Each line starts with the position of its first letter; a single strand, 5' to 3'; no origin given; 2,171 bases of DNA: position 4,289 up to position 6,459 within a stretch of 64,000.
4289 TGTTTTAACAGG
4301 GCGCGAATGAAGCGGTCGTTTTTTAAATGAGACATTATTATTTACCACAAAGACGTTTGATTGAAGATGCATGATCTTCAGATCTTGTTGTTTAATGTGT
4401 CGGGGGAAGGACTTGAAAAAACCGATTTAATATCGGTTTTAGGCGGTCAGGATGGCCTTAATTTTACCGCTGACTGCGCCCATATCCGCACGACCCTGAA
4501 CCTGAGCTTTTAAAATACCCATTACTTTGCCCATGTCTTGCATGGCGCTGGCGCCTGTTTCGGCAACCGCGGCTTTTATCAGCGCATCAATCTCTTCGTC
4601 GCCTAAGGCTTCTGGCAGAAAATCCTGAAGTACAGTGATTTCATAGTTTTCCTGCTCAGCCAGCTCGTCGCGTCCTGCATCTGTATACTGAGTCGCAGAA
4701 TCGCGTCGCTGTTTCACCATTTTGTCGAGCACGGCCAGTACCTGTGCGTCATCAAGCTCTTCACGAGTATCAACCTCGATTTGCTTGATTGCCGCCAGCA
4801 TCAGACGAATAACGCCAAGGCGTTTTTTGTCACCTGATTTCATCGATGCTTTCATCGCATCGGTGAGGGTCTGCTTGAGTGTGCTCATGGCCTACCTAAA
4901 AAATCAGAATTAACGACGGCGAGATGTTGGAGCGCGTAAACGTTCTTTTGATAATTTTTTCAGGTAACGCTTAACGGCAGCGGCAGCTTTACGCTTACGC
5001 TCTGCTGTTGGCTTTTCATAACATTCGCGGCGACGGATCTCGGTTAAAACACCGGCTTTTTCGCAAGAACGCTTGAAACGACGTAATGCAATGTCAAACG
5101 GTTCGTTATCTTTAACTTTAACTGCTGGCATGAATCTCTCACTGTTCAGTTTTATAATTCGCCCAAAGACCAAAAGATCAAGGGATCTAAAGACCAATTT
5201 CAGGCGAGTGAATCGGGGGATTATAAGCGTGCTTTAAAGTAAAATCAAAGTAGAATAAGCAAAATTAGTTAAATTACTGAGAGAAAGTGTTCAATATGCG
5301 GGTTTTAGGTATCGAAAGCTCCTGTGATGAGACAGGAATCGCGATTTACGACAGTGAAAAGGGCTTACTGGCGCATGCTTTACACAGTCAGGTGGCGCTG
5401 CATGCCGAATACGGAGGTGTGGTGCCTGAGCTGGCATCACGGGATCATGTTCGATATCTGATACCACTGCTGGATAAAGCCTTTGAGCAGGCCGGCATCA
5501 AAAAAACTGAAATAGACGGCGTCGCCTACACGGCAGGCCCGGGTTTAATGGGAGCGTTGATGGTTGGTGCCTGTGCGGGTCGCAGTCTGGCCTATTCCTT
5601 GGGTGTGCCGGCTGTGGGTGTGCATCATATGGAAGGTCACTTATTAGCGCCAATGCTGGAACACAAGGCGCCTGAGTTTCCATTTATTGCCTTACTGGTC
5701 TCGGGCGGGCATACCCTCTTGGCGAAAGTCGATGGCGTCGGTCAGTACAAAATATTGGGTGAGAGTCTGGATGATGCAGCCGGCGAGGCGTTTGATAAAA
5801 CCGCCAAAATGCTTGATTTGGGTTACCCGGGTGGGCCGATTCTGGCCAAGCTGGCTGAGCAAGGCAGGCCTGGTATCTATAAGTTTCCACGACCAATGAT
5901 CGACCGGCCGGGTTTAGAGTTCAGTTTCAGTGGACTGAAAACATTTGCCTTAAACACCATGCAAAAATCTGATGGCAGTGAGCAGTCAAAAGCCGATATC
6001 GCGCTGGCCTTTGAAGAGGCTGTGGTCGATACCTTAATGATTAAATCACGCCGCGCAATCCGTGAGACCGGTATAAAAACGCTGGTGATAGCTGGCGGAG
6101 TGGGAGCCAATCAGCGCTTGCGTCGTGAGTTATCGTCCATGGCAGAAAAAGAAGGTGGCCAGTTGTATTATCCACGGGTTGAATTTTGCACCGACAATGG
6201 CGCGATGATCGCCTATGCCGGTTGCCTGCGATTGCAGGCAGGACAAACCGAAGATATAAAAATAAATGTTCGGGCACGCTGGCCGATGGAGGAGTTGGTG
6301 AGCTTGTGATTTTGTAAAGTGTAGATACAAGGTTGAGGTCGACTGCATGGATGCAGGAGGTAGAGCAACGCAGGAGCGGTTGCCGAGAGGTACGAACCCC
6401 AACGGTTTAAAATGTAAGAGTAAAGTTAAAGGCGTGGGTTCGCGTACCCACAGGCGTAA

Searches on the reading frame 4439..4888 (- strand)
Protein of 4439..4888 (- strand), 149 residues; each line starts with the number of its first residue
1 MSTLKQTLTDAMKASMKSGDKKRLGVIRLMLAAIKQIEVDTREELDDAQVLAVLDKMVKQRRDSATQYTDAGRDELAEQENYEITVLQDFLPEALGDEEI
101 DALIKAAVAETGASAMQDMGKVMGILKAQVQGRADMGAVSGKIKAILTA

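Call 40: find_encoding_contigs(protein=window:4439-4888:-, flank=10000, max_places=10)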
Protein window:4439-4888:- (149 aa): 1 contig read that carries it; 1 place shown.
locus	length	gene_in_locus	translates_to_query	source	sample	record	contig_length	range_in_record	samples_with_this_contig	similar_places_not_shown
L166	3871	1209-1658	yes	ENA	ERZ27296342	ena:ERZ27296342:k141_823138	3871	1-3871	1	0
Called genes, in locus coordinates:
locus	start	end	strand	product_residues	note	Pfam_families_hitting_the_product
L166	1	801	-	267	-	?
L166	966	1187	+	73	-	PF01165:Ribosomal_S21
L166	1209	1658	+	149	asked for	PF09424:YqeY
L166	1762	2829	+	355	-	PF01208:URO-D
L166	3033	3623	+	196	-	PF13191:AAA_16 (weak)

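Call 64: search_protein_families(library=pfam, proteins=[L166:3033-3623:+])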
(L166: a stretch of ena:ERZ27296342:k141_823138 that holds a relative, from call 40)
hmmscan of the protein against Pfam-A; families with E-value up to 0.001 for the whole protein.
L166:3033-3623:+ (196 aa): 3 families
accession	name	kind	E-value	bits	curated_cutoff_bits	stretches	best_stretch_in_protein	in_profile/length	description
PF13191.12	AAA_16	-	4.2e-06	27.8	32.6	1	21-156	9-161/167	AAA ATPase domain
PF24883.2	NPHP3_N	-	2.9e-05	24.7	24.8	1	18-115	6-105/164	Nephrocystin 3, N-terminal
PF13401.12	AAA_22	-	3.8e-05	24.4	27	1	35-147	5-105/130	AAA domain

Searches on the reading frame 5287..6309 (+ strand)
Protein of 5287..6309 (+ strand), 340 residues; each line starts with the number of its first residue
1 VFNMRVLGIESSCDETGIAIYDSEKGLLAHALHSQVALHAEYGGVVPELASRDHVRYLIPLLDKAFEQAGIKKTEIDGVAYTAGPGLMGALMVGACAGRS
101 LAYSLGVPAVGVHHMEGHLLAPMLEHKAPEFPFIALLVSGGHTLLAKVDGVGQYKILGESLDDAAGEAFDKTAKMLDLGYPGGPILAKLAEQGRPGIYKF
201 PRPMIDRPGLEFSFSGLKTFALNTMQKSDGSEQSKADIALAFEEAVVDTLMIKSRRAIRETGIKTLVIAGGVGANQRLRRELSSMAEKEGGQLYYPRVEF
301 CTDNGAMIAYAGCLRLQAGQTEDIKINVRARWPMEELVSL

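Call 6: search_protein_families(library=ncbifam, proteins=[window:5287-6309:+])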
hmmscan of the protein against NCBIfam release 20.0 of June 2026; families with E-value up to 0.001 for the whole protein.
window:5287-6309:+ (340 aa): 6 families
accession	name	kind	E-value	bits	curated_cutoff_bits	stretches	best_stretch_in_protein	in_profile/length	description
TIGR03723.1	T6A_TsaD_YgjD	equivalog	3.1e-133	443.7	296.1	1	6-316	1-313/314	tRNA (adenosine(37)-N6)-threonylcarbamoyltransferase complex transferase subunit TsaD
TIGR00329.1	gcp_kae1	subfamily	3.3e-119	397.7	207.8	1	7-309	1-305/305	tRNA (adenosine(37)-N6)-threonylcarbamoyltransferase complex transferase subunit TsaD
TIGR03722.2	arch_KAE1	equivalog_domain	4.3e-69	233.1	375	1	6-336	1-318/323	KEOPS complex N(6)-L-threonylcarbamoyladenine synthase Kae1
NF007174.0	PRK09605.1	equivalog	1.6e-65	221.6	447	1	4-325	1-308/535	bifunctional N(6)-L-threonylcarbamoyladenine synthase/serine/threonine protein kinase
TIGR03725.1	T6A_YeaZ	equivalog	2e-11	44.3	69.3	1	6-116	1-95/212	tRNA (adenosine(37)-N6)-threonylcarbamoyltransferase complex dimerization subunit type 1 TsaB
TIGR00143.1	hypF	equivalog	2.8e-09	35.7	466.1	1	217-306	644-732/741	carbamoyltransferase HypF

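Call 7: search_protein_families(library=pfam, proteins=[window:5287-6309:+])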
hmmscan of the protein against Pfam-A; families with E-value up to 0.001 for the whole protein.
window:5287-6309:+ (340 aa): 2 families
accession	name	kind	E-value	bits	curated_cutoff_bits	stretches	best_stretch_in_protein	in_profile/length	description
PF00814.31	TsaD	-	3e-98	329.2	24.8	1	27-310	2-264/264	tRNA N6-adenosine threonylcarbamoyltransferase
PF22521.2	HypF_C_2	-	5.6e-08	33.3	27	1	227-305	158-236/241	Carbamoyltransferase, Kae1-like Domain, second subdomain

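Call 8: find_encoding_contigs(protein=window:5287-6309:+, flank=10000, max_places=10)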
Protein window:5287-6309:+ (340 aa): no gene with exactly this product is on record in the collection.

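Call 10: find_encoding_contigs(protein=window:5296-6309:+, flank=10000, max_places=10)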
Protein window:5296-6309:+ (337 aa): no gene with exactly this product is on record in the collection.

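Call 11: find_related_loci(query=window:5296-6309:+, collection=genome_contigs, flank=10000)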
Query window:5296-6309:+ (337 aa) in genome_contigs; peptide patterns used: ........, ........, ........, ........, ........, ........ (x = any residue, [..] = any of these).
600 stretches matched a pattern (row limit reached: there are more); 473 encode a relative of the query (tblastn E <= 1e-3); the best 80 are kept; 80 distinct loci.
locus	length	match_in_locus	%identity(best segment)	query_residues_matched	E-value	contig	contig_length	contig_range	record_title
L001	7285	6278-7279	94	1-334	0e+0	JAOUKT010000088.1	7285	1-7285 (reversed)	MAG: Gammaproteobacteria bacterium isolate 8_1_Jan_SF_Bin54 8_1_Jan_SF_Bin54_scaffold_6474_c1, whole genome shotgun sequ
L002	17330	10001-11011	91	1-337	0e+0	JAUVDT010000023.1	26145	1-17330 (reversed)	MAG: Gammaproteobacteria bacterium isolate CSMAG_304 CSMAG_304_k141_1201551_length_26145_cov_9.8497, whole genome shotgu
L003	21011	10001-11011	79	1-337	2e-180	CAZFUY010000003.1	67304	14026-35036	MAG TPA_asm: uncultured Thiotrichaceae bacterium isolate SRP128015_co3_148 genome assembly, contig: NODE_207_length_6730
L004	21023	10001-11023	76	1-337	2e-178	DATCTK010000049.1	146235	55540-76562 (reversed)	MAG TPA_asm: Gammaproteobacteria bacterium isolate SMAG_U7329 k141_245101, whole genome shotgun sequence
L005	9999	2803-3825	76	1-337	7e-177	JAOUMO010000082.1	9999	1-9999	MAG: Gammaproteobacteria bacterium isolate 8_1_July_SF_Bin40 8_1_July_SF_Bin40_scaffold_2941_c1, whole genome shotgun se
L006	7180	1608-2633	77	1-337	5e-177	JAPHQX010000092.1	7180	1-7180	MAG: Gammaproteobacteria bacterium isolate N1D-Bin_17 c_000000376860, whole genome shotgun sequence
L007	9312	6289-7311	74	1-337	2e-175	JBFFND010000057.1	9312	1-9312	MAG: Gammaproteobacteria bacterium isolate Mix_mud18.2022.04.64 k141_52788_length_9312_cov_7.0000, whole genome shotgun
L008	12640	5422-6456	75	1-337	8e-175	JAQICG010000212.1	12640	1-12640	MAG: Gammaproteobacteria bacterium isolate GH5 k119_328156, whole genome shotgun sequence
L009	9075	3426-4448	74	1-337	6e-175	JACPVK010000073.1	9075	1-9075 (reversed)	MAG: Gammaproteobacteria bacterium isolate NC_groundwater_783_Ag_S2p5_49_5 JBCH_GD18_4_SO25_S179_scaffold_167552, whole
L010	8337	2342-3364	75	1-337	1e-174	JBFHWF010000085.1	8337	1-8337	MAG: Gammaproteobacteria bacterium isolate Mix_sand09.2021.07.Z.19 k141_2872168_length_8337_cov_16.3702, whole genome sh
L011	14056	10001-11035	73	1-337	1e-174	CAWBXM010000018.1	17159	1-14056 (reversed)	MAG: uncultured Gammaproteobacteria bacterium isolate MFD03551.bin.2.3 genome assembly, contig: contig_102939, whole gen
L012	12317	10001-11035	74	1-337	8e-174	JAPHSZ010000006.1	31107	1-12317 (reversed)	MAG: Gammaproteobacteria bacterium isolate N3S-Bin_7 c_000000195059, whole genome shotgun sequence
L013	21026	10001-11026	75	1-334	7e-174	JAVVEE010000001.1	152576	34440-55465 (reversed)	MAG: Gammaproteobacteria bacterium isolate TamC13-13 NODE_1_length_152576_cov_10.104597, whole genome shotgun sequence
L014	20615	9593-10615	75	1-337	4e-173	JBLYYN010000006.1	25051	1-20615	MAG: Gammaproteobacteria bacterium isolate DBRS2.bin3 k97_6287, whole genome shotgun sequence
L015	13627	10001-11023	74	1-337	6e-172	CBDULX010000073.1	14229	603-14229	MAG TPA_asm: uncultured Gammaproteobacteria bacterium isolate SRR22808123_concoct_97 genome assembly, contig: ERZ2504345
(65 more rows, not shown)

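Call 41: search_protein_families(library=pfam, proteins=[L005:4190-5182:-, L002:11780-12250:+, L002:12469-12918:+])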
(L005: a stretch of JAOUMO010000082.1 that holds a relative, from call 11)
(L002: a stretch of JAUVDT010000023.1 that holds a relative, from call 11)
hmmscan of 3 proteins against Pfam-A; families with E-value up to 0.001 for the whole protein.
L005:4190-5182:- (330 aa): 8 families
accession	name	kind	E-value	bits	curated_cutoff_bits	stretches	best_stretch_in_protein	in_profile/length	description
PF13529.12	Peptidase_C39_2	-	1.6e-11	45.4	24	1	52-157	7-138/143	Peptidase_C39 like family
PF13432.12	TPR_16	-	2.3e-10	41.2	32.7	1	239-300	3-64/65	Tetratricopeptide repeat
PF03412.21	Peptidase_C39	-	3.1e-08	33.9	22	1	53-179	8-123/133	Peptidase C39 family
PF13431.12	TPR_17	-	3e-07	30.6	24.4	1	256-288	2-34/34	Tetratricopeptide repeat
PF00515.34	TPR_1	-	5.9e-07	29.5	27.8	1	267-300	1-34/34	Tetratricopeptide repeat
PF23914.1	TPR_CcmH_CycH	-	2.4e-06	27.9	42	1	255-310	38-93/158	Cytochrome c-type biogenesis protein H TPR domain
PF07719.23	TPR_2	-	3.2e-05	24.1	27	0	267-300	1-34/34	Tetratricopeptide repeat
PF13428.12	TPR_14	-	0.00086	20.2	23.5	0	238-275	6-43/44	Tetratricopeptide repeat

L002:11780-12250:+ (156 aa): 0 families

L002:12469-12918:+ (149 aa): 1 family
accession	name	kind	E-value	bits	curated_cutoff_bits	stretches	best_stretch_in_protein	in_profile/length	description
PF13511.11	DUF4124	-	7.6e-10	39.3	22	1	12-46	3-38/56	Domain of unknown function (DUF4124)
